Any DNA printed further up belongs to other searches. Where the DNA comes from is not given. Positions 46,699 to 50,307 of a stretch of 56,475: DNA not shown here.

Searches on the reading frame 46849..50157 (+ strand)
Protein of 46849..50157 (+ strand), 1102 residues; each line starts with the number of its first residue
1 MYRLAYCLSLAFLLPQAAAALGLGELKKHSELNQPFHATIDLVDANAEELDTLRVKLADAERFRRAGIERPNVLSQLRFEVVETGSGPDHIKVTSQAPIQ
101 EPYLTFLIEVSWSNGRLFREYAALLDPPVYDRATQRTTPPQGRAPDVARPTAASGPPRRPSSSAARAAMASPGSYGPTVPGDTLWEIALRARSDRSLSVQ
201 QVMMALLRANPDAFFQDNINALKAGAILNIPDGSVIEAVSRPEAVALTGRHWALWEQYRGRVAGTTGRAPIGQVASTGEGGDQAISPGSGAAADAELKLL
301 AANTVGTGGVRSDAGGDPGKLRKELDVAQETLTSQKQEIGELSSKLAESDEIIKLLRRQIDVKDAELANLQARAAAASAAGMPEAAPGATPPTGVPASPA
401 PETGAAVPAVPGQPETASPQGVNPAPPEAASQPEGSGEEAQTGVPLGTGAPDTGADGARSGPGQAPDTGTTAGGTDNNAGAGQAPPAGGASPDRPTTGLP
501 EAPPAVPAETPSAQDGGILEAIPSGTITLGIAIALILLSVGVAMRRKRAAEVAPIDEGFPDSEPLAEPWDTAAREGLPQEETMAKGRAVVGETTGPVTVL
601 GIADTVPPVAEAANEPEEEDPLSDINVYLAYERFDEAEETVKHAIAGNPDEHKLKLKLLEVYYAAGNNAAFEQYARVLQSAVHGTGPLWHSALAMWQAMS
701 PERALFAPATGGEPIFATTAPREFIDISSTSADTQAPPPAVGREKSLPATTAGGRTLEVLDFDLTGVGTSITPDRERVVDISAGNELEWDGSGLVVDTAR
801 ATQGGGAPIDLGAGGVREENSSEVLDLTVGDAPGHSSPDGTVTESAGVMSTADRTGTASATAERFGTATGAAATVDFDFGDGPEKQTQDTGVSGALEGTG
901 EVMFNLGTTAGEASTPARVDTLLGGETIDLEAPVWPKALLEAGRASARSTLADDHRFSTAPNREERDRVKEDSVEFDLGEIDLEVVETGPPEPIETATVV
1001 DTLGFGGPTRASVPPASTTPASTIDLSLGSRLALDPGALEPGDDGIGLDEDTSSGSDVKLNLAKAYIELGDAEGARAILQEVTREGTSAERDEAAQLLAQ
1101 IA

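Call 52: search_protein_families(library=pfam, proteins=[window:46849-50157:+], max_evalue=0.001)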
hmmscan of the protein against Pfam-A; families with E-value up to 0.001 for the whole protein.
window:46849-50157:+ (1102 aa): 2 families
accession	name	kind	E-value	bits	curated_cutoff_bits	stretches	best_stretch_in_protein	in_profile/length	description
PF25800.1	FimV_N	-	1.5e-39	134.9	27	1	21-128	1-108/108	FimV N-terminal domain Ig-like domain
PF14559.12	TPR_19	-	8e-10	39.4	25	2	1056-1101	25-68/68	Tetratricopeptide repeat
